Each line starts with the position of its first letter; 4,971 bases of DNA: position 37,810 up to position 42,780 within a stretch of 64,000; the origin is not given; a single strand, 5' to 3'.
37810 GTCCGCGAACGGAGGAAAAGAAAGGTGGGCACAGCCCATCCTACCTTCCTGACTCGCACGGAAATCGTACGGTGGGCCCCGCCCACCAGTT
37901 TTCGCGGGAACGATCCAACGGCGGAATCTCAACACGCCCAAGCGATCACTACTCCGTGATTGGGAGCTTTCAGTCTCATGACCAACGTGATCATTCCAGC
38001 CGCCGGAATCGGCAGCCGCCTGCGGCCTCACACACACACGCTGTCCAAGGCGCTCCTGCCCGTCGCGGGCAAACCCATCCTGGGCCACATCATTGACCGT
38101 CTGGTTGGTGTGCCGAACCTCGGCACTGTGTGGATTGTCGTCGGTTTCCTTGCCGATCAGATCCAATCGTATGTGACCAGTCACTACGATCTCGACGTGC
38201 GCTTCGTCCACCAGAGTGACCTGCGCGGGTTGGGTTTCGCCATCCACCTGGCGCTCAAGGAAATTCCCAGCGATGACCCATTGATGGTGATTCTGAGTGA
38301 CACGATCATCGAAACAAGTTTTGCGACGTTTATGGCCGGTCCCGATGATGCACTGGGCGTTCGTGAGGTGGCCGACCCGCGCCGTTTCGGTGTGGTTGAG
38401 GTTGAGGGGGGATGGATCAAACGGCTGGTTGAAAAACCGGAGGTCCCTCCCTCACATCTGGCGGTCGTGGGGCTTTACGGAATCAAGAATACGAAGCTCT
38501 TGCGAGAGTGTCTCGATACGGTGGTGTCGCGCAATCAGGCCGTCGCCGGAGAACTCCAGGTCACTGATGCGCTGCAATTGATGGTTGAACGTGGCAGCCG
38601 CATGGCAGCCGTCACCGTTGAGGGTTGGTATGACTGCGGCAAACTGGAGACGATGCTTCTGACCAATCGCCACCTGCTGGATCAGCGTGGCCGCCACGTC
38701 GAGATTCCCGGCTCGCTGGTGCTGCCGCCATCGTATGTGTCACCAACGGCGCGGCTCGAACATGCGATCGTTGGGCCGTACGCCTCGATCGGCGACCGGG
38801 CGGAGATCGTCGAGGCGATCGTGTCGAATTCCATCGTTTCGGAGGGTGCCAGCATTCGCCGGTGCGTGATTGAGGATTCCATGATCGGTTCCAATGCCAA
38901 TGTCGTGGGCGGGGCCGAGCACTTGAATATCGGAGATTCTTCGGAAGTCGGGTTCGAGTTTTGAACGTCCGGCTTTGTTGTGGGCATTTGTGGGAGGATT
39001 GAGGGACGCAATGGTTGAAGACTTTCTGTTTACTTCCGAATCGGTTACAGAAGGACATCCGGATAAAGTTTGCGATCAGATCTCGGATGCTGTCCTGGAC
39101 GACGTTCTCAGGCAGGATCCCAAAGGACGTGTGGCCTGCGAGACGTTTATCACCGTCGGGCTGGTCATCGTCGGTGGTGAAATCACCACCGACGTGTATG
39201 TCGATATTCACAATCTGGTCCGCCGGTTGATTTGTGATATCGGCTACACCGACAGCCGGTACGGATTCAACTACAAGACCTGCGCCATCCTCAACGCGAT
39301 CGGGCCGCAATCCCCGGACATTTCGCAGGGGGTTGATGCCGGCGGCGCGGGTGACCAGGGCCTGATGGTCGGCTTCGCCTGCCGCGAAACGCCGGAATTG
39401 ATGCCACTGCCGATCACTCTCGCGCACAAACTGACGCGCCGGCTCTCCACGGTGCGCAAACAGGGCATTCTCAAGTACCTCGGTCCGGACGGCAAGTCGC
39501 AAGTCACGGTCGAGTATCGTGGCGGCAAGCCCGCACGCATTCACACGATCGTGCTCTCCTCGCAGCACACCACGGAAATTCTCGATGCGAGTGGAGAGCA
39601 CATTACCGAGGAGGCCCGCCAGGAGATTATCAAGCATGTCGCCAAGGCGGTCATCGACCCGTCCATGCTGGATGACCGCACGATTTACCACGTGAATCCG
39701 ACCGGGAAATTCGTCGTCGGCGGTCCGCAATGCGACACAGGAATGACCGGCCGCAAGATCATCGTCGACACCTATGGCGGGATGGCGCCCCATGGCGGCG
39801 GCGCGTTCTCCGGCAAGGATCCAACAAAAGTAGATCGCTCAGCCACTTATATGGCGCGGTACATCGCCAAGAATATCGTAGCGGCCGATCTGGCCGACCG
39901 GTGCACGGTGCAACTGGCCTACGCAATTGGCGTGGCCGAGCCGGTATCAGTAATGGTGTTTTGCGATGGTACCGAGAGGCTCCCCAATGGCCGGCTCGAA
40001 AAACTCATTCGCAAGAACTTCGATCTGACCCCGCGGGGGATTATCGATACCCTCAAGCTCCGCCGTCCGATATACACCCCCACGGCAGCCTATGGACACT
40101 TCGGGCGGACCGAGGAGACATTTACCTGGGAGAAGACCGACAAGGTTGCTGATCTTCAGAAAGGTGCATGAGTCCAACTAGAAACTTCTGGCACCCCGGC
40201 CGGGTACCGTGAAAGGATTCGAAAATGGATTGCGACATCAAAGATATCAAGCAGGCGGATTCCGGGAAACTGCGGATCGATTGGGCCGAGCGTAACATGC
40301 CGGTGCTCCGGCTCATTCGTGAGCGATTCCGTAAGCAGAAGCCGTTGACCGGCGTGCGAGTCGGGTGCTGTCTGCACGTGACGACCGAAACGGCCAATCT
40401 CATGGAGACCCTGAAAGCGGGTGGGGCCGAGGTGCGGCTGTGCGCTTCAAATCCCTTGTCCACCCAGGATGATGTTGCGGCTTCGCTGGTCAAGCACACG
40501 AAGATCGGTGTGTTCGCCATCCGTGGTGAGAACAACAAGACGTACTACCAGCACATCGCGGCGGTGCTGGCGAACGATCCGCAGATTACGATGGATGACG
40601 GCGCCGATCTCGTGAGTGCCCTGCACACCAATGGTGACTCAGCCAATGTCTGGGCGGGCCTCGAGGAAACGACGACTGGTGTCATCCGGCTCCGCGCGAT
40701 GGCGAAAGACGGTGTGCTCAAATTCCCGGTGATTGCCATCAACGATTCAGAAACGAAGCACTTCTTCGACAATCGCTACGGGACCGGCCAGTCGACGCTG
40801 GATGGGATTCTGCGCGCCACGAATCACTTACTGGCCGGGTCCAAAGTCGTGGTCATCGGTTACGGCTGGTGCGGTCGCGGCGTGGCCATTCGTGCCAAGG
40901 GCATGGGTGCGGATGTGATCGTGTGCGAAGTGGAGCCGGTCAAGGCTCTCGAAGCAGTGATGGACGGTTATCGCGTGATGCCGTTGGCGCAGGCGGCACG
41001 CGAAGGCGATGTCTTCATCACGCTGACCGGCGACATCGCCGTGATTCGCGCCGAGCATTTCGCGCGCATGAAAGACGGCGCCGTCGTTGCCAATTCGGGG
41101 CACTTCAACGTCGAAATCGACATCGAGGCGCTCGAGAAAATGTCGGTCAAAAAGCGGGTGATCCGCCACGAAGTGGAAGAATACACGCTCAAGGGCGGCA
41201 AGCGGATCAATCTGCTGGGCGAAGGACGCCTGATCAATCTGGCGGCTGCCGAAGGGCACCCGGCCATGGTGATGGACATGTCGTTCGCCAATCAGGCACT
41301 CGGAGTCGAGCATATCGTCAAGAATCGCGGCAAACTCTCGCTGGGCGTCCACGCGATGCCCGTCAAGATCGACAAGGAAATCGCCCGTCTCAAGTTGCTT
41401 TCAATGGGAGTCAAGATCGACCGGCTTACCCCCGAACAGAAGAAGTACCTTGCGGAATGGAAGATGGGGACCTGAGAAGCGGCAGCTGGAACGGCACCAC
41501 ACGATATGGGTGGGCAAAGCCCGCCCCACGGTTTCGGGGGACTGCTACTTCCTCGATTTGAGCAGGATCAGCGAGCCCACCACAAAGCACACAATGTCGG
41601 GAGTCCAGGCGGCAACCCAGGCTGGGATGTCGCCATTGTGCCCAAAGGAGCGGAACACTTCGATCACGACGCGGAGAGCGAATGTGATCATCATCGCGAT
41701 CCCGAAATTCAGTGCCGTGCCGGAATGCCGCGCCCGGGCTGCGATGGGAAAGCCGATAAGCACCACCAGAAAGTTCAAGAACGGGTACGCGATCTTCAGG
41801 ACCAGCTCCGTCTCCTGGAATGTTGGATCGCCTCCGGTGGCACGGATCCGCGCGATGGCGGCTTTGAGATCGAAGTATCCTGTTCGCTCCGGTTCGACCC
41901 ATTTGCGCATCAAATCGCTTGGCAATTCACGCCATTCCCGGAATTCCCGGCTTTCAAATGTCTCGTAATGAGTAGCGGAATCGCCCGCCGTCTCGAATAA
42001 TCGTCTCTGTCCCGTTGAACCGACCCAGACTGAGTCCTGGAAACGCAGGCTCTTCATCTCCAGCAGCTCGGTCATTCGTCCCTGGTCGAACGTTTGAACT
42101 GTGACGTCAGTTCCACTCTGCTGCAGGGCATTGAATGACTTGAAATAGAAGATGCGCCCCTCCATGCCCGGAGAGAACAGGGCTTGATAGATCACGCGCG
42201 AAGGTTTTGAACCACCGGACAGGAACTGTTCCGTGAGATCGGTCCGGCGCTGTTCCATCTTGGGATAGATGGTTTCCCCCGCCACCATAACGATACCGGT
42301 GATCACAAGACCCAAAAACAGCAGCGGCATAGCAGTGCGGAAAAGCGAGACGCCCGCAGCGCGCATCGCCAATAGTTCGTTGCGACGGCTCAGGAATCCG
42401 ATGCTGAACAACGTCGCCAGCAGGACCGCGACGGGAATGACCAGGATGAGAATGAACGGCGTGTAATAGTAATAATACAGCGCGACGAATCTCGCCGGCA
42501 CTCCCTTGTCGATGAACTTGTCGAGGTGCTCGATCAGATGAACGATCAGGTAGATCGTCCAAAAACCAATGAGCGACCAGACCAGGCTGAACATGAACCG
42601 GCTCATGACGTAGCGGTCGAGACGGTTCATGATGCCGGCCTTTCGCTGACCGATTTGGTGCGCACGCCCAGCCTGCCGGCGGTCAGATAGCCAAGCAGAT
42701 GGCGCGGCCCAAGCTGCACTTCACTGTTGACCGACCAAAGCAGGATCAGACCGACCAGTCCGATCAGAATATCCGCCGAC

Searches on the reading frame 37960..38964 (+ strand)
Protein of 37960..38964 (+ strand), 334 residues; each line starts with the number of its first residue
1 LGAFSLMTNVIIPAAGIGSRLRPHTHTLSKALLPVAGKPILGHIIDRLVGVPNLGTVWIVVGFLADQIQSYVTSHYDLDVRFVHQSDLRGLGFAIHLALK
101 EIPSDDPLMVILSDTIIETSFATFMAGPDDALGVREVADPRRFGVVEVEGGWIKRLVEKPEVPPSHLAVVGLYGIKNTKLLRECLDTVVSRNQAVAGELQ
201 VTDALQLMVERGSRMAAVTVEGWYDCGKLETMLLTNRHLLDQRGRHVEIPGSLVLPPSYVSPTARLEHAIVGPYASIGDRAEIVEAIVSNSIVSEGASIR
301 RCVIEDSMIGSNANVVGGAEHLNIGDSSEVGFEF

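Call 59: search_protein_families(library=pfam, proteins=[window:37960-38964:+], max_evalue=0.0001)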
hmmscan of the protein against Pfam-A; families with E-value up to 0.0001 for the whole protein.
window:37960-38964:+ (334 aa): 3 families
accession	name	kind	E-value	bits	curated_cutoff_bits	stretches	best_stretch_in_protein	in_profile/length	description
PF00483.29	NTP_transferase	-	1.6e-26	93.9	21.2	1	11-240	3-243/245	Nucleotidyl transferase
PF12804.13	NTP_transf_3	-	9.5e-12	45.8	27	1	10-116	1-97/160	MobA-like NTP transferase domain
PF01128.25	IspD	-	2e-05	24.9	27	1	10-65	3-55/221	2-C-methyl-D-erythritol 4-phosphate cytidylyltransferase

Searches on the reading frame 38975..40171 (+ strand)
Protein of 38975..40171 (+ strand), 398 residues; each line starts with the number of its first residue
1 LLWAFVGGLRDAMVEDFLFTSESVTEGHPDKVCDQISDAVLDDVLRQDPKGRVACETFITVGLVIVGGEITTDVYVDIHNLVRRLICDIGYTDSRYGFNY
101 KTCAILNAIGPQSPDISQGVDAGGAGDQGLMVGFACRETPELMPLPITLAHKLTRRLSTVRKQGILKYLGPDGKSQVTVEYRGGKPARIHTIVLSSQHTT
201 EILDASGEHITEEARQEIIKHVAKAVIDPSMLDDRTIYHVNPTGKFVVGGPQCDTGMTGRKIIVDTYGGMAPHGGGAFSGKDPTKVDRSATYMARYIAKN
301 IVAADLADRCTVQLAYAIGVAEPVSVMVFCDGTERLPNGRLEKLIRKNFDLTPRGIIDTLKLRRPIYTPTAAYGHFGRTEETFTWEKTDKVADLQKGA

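Call 59: search_protein_families(library=pfam, proteins=[window:38975-40171:+], max_evalue=0.0001)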
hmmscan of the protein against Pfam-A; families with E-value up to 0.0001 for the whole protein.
window:38975-40171:+ (398 aa): 3 families
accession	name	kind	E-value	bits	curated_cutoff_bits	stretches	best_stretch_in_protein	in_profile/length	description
PF02773.21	S-AdoMet_synt_C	-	4.1e-66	221.6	25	1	248-387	1-138/138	S-adenosylmethionine synthetase, C-terminal domain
PF02772.21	S-AdoMet_synt_M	-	3.1e-45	153.6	29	1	124-246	3-120/120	S-adenosylmethionine synthetase, central domain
PF00438.25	S-AdoMet_synt_N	-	3.6e-43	146.6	33.1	1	17-114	2-99/99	S-adenosylmethionine synthetase, N-terminal domain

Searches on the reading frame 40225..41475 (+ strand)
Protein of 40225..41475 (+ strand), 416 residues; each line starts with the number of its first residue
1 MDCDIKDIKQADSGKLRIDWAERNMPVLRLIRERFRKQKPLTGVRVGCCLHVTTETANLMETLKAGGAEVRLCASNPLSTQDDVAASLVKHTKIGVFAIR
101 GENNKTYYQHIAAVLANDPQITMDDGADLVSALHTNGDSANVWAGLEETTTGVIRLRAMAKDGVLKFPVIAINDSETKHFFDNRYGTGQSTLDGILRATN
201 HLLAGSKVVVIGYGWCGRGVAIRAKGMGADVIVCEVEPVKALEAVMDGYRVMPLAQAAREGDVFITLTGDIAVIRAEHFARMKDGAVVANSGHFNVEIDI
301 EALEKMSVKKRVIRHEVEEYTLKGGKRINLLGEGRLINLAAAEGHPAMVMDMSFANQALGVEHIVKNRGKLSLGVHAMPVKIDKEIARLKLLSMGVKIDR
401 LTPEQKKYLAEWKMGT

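Call 59: search_protein_families(library=pfam, proteins=[window:40225-41475:+], max_evalue=0.0001)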
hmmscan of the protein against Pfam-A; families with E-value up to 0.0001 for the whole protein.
window:40225-41475:+ (416 aa): 4 families
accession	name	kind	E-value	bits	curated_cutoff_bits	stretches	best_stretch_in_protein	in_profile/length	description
PF05221.23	AdoHcyase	-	2.8e-63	214.3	25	2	3-136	2-139/299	S-adenosyl-L-homocysteine hydrolase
PF00670.27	AdoHcyase_NAD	-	2.3e-51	174.6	27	1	183-343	1-161/162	S-adenosyl-L-homocysteine hydrolase, NAD binding domain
PF02826.25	2-Hacid_dh_C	-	2.8e-10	40.3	25.1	1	199-305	30-139/178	D-isomer specific 2-hydroxyacid dehydrogenase, NAD binding domain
PF07991.19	KARI_N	-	3.5e-09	36.9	20.6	1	203-300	2-104/165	Acetohydroxy acid isomeroreductase, NADPH-binding domain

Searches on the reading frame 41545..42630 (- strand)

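Call 59: search_protein_families(library=pfam, proteins=[window:41545-42630:-], max_evalue=0.0001)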
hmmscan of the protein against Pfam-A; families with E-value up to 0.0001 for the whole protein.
window:41545-42630:- (361 aa): 1 family
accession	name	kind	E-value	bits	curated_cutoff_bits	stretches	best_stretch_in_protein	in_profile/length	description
PF03739.19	LptF_LptG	-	1.9e-68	231.5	27.9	1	6-357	1-352/353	Lipopolysaccharide export system permease LptF/LptG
